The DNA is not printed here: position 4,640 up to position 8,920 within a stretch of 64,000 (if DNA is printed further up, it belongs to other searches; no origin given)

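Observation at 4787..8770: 1327-aa HigA-type HTH fused to about 1250 aa of unassignable sequence, under a consensus promoter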

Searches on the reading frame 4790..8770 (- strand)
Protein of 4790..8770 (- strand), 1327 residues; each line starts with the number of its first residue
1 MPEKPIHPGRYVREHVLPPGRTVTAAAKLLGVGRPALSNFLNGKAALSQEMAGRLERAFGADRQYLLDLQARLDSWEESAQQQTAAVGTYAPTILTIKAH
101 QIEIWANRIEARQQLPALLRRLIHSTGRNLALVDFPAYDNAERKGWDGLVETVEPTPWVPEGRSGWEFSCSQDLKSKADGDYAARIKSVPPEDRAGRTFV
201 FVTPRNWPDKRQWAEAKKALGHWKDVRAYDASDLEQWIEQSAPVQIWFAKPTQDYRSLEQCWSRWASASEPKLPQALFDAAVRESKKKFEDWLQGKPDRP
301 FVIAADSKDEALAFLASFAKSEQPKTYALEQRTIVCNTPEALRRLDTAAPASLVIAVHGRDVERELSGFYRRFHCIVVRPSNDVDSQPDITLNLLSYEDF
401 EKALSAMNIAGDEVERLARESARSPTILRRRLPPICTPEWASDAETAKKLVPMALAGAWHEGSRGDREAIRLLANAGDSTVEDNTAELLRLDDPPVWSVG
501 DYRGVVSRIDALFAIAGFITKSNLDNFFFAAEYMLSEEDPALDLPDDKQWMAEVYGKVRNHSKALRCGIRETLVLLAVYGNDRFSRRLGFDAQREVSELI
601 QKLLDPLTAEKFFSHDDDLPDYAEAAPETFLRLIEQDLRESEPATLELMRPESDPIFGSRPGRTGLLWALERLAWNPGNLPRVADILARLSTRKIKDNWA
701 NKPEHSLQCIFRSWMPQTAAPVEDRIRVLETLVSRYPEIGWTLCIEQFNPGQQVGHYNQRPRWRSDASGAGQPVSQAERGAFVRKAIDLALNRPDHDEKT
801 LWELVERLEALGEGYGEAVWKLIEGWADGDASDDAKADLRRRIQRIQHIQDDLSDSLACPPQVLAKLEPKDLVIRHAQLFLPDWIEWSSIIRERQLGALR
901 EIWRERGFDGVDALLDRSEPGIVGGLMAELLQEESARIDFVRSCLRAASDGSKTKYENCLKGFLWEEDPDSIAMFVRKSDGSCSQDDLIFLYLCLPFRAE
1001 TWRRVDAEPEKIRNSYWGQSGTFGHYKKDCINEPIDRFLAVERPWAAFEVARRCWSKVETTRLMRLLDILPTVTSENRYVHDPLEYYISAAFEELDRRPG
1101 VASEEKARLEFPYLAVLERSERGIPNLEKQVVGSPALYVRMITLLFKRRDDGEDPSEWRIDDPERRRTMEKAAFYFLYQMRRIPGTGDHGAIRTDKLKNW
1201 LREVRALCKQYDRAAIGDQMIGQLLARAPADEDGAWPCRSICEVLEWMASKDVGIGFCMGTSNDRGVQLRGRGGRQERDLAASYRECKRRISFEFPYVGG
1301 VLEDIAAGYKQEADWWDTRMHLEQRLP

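Call 6: search_protein_families(library=pfam, proteins=[window:4790-8770:-], max_evalue=1)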
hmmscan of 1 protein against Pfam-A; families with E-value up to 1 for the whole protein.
window:4790-8770:- (1327 aa): 2 families
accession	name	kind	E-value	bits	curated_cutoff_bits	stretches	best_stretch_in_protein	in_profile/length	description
PF01381.28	HTH_3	-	5.2e-07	30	23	1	20-66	9-55/55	Helix-turn-helix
PF13560.12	HTH_31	-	5.5e-06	27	27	1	9-64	3-59/64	Helix-turn-helix domain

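Call 7: search_protein_families(library=padloc, proteins=[window:4790-8770:-], max_evalue=1)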
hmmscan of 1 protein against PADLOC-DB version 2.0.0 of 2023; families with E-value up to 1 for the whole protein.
window:4790-8770:- (1327 aa): 1 family
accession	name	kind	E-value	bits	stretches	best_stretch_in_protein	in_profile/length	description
PDLC03991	PD-Lambda-4_A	-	0.0016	14.2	1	623-733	562-663/1283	-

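Call 8: search_protein_families(library=ncbifam, proteins=[window:4790-8770:-], max_evalue=1)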
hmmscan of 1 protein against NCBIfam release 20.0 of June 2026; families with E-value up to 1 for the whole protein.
window:4790-8770:- (1327 aa): 1 family
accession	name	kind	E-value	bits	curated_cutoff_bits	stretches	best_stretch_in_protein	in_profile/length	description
TIGR02607.1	antidote_HigA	equivalog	1.3e-14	53.7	47.7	1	4-77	3-77/81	HigA family addiction module antitoxin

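Call 9: find_homologous_proteins(query=window:4790-8770:-, max_evalue=0.001)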
Query window:4790-8770:- (1327 aa): 3184 proteins with E <= 0.001 among 8000 candidates; the best 120 are listed.
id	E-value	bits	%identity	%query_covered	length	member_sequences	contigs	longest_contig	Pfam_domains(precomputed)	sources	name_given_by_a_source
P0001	0.0e+0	3079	100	100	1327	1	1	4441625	PF01381.29,PF13560.13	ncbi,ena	-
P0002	0.0e+0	2714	89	100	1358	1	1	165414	PF01381.29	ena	-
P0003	0.0e+0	2683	88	100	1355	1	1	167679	PF01381.29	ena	-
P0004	0.0e+0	2658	87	100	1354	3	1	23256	PF01381.29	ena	-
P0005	0.0e+0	2599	86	100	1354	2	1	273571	PF01381.29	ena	-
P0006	0.0e+0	2124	72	100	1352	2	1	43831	PF01381.29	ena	-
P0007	0.0e+0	2120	71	100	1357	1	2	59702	PF01381.29,PF13560.13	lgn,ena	-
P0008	0.0e+0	2102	71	100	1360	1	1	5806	PF01381.29,PF13560.13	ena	-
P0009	0.0e+0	2097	71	100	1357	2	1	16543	PF01381.29,PF13560.13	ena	-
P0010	0.0e+0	2086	71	100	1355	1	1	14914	PF01381.29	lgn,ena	-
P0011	0.0e+0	2069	70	100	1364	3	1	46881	PF01381.29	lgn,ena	-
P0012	0.0e+0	2062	70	100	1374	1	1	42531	PF01381.29,PF13560.13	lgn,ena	-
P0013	0.0e+0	1546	53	100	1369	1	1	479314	PF01381.29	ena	-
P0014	0.0e+0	1536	52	99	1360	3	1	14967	PF01381.29,PF13560.13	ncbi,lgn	ncbi:MAG: HigA family addiction module antitoxin [Hyphomicrobiaceae bacterium]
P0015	0.0e+0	1530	52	100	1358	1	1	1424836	PF01381.29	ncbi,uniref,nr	ncbi:HigA family addiction module antitoxin [Mesorhizobium sp. Z1-4]|uniref:HigA family addiction mo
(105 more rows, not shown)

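Call 20: search_solved_structures(query=A1, max_evalue=10, show_alignments=2)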
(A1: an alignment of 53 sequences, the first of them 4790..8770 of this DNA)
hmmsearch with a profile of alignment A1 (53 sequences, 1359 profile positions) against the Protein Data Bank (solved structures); distinct sequences matched with E-value up to 10: 15.
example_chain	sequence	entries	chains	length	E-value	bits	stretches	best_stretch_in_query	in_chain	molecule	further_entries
2eby_A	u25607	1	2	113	2.6e-08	35.1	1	1-86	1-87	Putative HTH-type transcriptional regulator ybaQ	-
6f8s_A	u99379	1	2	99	1.9e-07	32.2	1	4-85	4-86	XRE family transcriptional regulator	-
6f8h_A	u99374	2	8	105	3.1e-07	31.5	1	6-85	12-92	XRE family transcriptional regulator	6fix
2icp_A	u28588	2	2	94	3.1e-06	28.2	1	7-83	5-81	antitoxin higa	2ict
7csv_A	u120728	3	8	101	8.4e-06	26.8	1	3-89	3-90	HTH cro/C1-type domain-containing protein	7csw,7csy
6jpi_A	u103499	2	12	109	9.6e-06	26.6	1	3-89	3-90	HTH cro/C1-type domain-containing protein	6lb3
3trb_A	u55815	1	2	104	1.9e-05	25.6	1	2-85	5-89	Virulence-associated protein I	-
4mcx_A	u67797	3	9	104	2.1e-05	25.5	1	7-83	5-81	Antidote protein | Antitoxin HigA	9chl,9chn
6chv_A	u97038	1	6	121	2.6e-05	25.1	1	7-83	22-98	Antitoxin HigA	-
4mct_A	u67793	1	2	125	3.3e-05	24.8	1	7-83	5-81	Antidote protein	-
6cf1_A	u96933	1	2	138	3.8e-05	24.6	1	7-83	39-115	Antitoxin HigA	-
3cec_A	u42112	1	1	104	4e-05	24.5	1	7-81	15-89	Putative antidote protein of plasmid maintenance system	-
8tac_A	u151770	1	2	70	0.24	12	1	7-63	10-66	DBP48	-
2a6c_A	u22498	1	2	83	0.75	10.4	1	16-50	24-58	Helix-turn-helix motif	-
2p5t_A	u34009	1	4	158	1.2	9.6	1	22-64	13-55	Putative transcriptional regulator PezA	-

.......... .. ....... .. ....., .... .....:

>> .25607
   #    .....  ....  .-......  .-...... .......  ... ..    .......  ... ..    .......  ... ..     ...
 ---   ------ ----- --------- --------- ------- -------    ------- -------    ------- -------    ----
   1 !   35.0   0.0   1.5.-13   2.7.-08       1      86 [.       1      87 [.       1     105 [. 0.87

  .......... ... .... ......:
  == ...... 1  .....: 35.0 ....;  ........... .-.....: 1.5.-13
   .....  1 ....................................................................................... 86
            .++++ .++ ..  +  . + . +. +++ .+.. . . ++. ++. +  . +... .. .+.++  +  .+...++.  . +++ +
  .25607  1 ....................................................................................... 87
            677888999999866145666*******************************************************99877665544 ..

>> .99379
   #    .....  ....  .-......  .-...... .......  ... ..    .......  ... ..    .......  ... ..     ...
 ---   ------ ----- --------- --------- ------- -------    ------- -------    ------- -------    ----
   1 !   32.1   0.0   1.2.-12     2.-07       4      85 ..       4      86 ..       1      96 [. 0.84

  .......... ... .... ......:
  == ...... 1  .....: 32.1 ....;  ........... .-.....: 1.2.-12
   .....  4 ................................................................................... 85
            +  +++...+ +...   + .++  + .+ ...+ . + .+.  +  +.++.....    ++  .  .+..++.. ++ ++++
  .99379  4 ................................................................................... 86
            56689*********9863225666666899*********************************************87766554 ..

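Call 21: search_protein_representatives(protein=window:4919-8518:-)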
Query: 1200 residues. Proteins with E-value up to 0.001 (for the whole library): 6715; up to 1e-10: 5179; up to 1e-30: 2728. The best 150 are listed.
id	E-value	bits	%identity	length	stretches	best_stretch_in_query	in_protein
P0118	0.0e+00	1219.9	50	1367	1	3-1200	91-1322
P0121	0.0e+00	1183.6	49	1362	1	3-1200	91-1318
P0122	0.0e+00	1139.4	49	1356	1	2-1200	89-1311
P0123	0.0e+00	1128.7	47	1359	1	2-1200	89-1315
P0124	0.0e+00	1115.7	48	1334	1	5-1200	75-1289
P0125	0.0e+00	1098.7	47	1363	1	4-1198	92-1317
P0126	0.0e+00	1091.9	46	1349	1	3-1200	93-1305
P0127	0.0e+00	1043.1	44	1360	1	2-1200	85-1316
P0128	0.0e+00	1023.5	44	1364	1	2-1200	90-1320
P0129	0.0e+00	1016.1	45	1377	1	3-1200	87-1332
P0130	1.3e-298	1010.3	44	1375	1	5-1200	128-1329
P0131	2.5e-295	999.5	43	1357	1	3-1199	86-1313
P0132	1.3e-287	973.9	44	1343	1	9-1200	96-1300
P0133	1.0e-285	967.7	41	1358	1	2-1200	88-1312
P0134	1.2e-283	960.8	42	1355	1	2-1200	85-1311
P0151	2.3e-269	913.5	43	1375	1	2-1200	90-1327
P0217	1.4e-227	775.1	38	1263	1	5-1200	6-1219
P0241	1.4e-209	715.4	36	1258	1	15-1200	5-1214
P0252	2.2e-200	685.0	34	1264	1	12-1200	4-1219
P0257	3.8e-197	674.3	35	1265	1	10-1200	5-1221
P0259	5.3e-195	667.2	36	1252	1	12-1198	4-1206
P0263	3.3e-192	657.9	34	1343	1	5-1198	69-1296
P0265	1.6e-191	655.7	34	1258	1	13-1200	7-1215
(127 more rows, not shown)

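Call 22: find_encoding_contigs(protein=P0001, flank=10000, max_places=3)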
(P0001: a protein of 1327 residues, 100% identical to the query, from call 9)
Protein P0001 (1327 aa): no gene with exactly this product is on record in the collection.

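Call 23: find_encoding_contigs(protein=P0015, flank=10000, max_places=3)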
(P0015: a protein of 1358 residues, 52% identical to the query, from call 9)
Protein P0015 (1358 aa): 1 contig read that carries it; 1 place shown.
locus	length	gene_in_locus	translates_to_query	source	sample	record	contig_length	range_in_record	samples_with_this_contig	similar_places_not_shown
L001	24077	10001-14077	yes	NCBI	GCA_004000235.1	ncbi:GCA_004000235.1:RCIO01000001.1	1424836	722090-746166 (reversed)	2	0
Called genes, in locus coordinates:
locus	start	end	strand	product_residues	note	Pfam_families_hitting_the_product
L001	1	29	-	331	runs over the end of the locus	PF02653:BPD_transp_2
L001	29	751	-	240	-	PF00005:ABC_tran, PF13304:AAA_21 (faint)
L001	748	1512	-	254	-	PF13476:AAA_23 (weak), PF00005:ABC_tran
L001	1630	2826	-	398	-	PF13433:Peripla_BP_5, PF13458:Peripla_BP_6, PF01094:ANF_receptor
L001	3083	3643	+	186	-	PF00989:PAS, PF13188:PAS_8 (weak), PF13426:PAS_9, PF00196:GerE, PF08281:Sigma70_r4_2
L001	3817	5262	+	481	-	PF13241:NAD_binding_7, PF14824:Sirohm_synth_M (weak), PF10414:CysG_dimeriser, PF00590:TP_methylase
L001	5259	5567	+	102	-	PF11011:DUF2849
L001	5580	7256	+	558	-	PF03460:NIR_SIR_ferr, PF01077:NIR_SIR, PF03460:NIR_SIR_ferr, PF01077:NIR_SIR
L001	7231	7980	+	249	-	PF01507:PAPS_reduct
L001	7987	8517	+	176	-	PF06073:DUF934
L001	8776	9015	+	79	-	PF01165:Ribosomal_S21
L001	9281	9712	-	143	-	-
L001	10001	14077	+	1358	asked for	PF01381:HTH_3 (weak)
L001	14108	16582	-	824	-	PF02518:HATPase_c, PF00204:DNA_gyraseB, PF01751:Toprim, PF21249:GyrB_hook (weak), PF18053:GyrB_insert, PF00986:DNA_gyraseB_C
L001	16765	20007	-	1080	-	PF00656:Peptidase_C14, PF00515:TPR_1 (faint), PF07719:TPR_2 (faint), PF13176:TPR_7 (faint), PF13181:TPR_8 (faint), PF13374:TPR_10 (faint), PF13414:TPR_11 (faint), PF13424:TPR_12 (weak), +2 more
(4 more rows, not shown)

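Call 24: find_related_loci(query=A1, collection=genome_contigs, flank=10000)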
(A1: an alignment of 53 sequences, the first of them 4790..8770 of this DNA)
Query A1 (1327 aa) in genome_contigs; peptide patterns used: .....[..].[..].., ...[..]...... (x = any residue, [..] = any of these).
599 stretches matched a pattern (row limit reached: there are more); 599 encode a relative of the query (tblastn E <= 1e-3); the best 80 are kept; 80 distinct loci.
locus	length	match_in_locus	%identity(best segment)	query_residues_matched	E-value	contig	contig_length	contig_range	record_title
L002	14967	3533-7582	52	7-1326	0e+0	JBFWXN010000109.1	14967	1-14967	MAG: Hyphomicrobiaceae bacterium isolate CA_2019_TPBS_141 NODE_16916_length_14967_cov_4.114757_TPBS, whole genome shotgu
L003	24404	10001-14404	50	3-1326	0e+0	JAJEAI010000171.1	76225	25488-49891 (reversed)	MAG: Candidatus Binatia bacterium isolate jk18x7bins.45 k141_879599, whole genome shotgun sequence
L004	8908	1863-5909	49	1-1326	0e+0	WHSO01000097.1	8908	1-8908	MAG: Alphaproteobacteria bacterium isolate Dino_bin8 k141_311135_length_8908_cov_13.9852, whole genome shotgun sequence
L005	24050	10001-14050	49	3-1326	0e+0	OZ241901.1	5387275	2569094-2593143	MAG: Gammaproteobacteria bacterium isolate 65898e9d-28f9-48af-9959-824c109e8cbf genome assembly, chromosome: 1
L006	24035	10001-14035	49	7-1326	0e+0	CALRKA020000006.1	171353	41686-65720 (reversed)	MAG: Tabrizicola sp. YIM 78059 isolate JJ-CU23-05-2-m1-bin221 genome assembly, contig: JJ-NR103-41-C53, whole genome sho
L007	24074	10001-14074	48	3-1327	0e+0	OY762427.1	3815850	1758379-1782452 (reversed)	MAG: Alphaproteobacteria bacterium isolate ccf0328c-cffc-48f6-8afa-02e3c565a3a4 genome assembly, chromosome: 1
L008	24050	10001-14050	49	3-1326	0e+0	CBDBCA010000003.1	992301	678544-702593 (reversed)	MAG: Alphaproteobacteria bacterium isolate 48c0c1bc-ee5b-4fda-b559-4fcb29a961b4 genome assembly, contig: contig_3, whole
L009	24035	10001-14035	48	7-1326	0e+0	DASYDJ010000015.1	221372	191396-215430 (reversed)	MAG TPA_asm: Gemmatimonadaceae bacterium isolate SMAG_U4956 k141_2053240, whole genome shotgun sequence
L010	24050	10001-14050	47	1-1326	0e+0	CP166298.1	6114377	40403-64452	Paenibacillus tarimensis strain bc-1 chromosome, complete genome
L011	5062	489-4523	46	3-1326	0e+0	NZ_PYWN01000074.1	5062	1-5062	Metasolibacillus meyeri strain WS4626 NODE_76_length_5008_cov_50.997406, whole genome shotgun sequence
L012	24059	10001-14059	48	9-1326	0e+0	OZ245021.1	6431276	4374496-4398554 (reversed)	MAG: Gammaproteobacteria bacterium isolate 67a87912-4c7a-4147-b5b2-fff17a58665b genome assembly, chromosome: 1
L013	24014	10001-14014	48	3-1326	0e+0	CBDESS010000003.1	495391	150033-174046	MAG: uncultured Candidatus Binatia bacterium isolate d285014b-b5bd-45bc-989a-fc635d2899d5 genome assembly, contig: conti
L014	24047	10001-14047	48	2-1326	0e+0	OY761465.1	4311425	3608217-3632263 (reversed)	MAG: Candidatus Binatia bacterium isolate d3e24e22-6b5b-4867-8422-75782eed2520 genome assembly, chromosome: 1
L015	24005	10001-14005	48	2-1326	0e+0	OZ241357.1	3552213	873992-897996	MAG: Alphaproteobacteria bacterium isolate 88d555cd-2633-4b86-a1be-1e9adaae3909 genome assembly, chromosome: 1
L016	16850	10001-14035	47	7-1326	0e+0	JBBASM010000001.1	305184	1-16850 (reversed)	MAG: Prochlorococcaceae cyanobacterium isolate EUL_245 ctg1-EUL_245, whole genome shotgun sequence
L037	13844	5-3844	44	79-1327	0e+0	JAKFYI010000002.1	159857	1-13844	MAG: Hyphomicrobiales bacterium isolate ND5_Bin_55_1 ND5_0000063, whole genome shotgun sequence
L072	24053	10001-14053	41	5-1327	0e+0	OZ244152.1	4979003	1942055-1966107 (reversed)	MAG: Candidatus Multivorans sp. isolate afea6ae8-3198-4470-b6a0-f74c278aea2c genome assembly, chromosome: 1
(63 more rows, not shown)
